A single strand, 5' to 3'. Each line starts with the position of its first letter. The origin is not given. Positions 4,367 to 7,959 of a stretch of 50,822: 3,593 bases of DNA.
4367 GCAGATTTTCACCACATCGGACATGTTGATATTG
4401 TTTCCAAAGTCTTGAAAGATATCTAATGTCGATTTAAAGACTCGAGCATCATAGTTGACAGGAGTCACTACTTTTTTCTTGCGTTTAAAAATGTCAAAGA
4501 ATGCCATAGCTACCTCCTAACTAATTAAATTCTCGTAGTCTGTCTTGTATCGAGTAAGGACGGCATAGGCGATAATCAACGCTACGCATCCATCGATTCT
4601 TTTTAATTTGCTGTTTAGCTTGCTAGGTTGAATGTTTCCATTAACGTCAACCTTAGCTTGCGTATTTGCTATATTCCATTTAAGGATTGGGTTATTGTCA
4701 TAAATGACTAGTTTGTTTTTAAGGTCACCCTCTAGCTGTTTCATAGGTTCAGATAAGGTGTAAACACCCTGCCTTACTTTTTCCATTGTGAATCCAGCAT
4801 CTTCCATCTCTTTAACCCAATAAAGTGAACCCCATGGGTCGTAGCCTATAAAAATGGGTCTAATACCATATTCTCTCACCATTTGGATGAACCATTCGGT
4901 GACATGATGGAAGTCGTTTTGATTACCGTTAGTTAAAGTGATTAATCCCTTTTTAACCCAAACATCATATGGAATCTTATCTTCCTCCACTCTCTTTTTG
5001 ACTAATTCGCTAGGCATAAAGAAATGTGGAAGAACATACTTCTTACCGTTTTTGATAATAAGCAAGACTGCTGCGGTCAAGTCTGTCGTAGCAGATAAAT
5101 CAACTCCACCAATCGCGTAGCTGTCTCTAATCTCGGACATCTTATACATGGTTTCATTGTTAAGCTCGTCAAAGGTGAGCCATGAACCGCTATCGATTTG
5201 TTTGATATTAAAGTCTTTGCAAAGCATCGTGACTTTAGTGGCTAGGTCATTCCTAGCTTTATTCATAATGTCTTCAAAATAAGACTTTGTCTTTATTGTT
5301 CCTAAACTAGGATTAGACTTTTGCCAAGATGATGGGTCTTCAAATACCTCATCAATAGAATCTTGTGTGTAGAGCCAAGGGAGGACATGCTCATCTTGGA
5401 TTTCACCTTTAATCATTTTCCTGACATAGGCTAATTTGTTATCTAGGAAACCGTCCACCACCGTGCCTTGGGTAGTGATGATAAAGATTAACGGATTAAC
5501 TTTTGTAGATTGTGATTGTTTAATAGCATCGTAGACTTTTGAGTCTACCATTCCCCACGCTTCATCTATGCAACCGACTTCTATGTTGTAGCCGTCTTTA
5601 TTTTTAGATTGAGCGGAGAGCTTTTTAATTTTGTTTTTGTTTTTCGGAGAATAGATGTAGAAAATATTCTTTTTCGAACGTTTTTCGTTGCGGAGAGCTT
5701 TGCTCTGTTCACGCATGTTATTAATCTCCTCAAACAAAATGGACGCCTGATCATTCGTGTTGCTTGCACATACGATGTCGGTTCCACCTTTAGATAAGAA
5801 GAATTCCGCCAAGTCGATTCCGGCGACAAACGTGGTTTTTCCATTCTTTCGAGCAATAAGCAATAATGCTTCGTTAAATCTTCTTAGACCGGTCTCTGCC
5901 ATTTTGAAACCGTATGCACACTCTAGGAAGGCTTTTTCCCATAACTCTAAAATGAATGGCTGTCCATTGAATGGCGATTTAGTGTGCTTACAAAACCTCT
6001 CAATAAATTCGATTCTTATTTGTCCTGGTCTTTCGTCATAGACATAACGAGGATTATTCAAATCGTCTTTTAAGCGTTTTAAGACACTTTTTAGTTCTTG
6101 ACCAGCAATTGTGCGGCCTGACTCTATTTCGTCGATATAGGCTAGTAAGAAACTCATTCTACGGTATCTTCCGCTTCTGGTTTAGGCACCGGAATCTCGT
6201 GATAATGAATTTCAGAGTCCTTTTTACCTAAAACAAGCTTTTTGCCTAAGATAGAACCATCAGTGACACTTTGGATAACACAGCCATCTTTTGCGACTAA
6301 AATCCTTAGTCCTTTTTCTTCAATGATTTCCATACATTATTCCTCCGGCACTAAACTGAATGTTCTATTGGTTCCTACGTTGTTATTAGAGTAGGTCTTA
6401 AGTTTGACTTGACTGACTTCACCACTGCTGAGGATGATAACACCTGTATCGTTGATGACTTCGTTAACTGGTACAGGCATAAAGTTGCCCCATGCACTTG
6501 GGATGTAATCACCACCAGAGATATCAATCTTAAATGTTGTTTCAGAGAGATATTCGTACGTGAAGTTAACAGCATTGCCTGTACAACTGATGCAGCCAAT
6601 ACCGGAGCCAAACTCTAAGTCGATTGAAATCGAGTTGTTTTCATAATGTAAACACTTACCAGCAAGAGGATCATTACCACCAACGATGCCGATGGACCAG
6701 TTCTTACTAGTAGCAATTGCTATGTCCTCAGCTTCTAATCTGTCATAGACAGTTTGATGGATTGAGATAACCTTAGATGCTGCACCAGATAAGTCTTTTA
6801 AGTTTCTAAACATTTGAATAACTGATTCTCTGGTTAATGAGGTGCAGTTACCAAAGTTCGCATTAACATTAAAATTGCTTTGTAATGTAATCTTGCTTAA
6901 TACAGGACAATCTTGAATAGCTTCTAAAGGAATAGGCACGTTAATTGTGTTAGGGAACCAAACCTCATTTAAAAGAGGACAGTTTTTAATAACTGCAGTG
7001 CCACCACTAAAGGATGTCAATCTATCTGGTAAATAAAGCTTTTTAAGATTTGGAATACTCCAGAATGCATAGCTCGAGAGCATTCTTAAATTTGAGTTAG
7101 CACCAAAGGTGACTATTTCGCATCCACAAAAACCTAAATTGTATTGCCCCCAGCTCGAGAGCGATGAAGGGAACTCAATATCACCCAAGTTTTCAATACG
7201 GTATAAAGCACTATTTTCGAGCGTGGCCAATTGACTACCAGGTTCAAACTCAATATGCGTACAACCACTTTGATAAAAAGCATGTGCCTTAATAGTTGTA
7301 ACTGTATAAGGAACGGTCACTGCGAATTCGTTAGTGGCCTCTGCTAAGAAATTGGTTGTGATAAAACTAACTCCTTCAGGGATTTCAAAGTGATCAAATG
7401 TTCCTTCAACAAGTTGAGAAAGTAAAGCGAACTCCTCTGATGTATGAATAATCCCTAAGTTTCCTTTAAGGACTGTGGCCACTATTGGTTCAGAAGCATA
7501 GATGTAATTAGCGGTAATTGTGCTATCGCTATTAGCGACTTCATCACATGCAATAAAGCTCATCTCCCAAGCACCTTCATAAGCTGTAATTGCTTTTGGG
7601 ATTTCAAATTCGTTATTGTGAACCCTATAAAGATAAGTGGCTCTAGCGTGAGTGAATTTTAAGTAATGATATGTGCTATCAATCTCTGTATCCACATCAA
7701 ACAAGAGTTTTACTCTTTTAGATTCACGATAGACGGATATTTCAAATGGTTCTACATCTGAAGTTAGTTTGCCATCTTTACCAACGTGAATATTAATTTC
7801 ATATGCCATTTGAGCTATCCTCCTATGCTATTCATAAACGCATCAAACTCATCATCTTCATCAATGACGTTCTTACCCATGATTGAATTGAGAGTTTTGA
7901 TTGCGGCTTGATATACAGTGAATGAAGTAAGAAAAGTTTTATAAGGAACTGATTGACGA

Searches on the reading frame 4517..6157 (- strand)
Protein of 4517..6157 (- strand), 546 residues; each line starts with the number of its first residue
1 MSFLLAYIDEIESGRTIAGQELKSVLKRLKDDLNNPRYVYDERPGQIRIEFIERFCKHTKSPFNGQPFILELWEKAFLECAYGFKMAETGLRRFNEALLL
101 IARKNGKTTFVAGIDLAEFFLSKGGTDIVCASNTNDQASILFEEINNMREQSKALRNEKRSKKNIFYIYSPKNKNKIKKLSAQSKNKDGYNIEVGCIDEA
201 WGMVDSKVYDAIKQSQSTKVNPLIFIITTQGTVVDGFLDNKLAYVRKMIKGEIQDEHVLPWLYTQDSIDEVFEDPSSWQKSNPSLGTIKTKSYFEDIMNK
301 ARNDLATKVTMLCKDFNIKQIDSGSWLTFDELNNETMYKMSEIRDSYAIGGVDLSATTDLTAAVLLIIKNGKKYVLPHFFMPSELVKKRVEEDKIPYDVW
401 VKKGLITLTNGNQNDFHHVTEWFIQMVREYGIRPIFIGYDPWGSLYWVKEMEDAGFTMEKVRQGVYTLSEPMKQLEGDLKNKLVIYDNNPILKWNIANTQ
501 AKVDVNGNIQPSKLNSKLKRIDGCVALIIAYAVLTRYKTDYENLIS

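Call 20: search_protein_families(library=phrogs, proteins=[window:4517-6157:-], max_evalue=0.00001)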
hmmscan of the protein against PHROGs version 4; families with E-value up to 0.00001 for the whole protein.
window:4517-6157:- (546 aa): 6 families
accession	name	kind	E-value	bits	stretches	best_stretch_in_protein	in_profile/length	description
phrog_9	-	head and packaging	7e-142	476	1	7-542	170-671/812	terminase large subunit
phrog_2699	-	head and packaging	1e-67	229.2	1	242-541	2-300/315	terminase large subunit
phrog_4914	-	head and packaging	2.8e-38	132.7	1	7-194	14-212/213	terminase large subunit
phrog_37124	-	unknown function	3.6e-23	83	1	353-468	2-129/143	-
phrog_10517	-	head and packaging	7.9e-22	78.8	1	6-147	39-183/207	terminase large subunit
phrog_7331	-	head and packaging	6.2e-20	71.9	1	448-541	7-99/113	terminase large subunit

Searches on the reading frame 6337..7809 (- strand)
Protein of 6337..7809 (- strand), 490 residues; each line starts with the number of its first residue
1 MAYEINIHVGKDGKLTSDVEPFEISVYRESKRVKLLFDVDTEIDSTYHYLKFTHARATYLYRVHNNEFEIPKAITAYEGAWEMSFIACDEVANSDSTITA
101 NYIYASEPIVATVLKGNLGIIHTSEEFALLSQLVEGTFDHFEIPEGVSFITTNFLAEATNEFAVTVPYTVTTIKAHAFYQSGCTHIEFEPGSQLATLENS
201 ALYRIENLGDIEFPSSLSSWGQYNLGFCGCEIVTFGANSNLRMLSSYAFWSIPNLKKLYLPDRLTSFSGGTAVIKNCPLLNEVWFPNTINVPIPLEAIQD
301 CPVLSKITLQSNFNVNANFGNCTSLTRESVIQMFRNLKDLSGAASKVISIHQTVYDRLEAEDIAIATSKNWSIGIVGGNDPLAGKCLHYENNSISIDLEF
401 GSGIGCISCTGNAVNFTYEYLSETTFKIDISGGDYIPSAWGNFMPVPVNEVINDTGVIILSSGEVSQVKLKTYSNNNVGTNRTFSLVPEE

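Call 20: search_protein_families(library=phrogs, proteins=[window:6337-7809:-], max_evalue=0.00001)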
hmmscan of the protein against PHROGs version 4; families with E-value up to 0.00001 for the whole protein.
window:6337-7809:- (490 aa): 1 family
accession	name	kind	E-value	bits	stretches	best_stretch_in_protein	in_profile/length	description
phrog_35892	-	unknown function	7.2e-07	28.2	0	137-265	555-681/1181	-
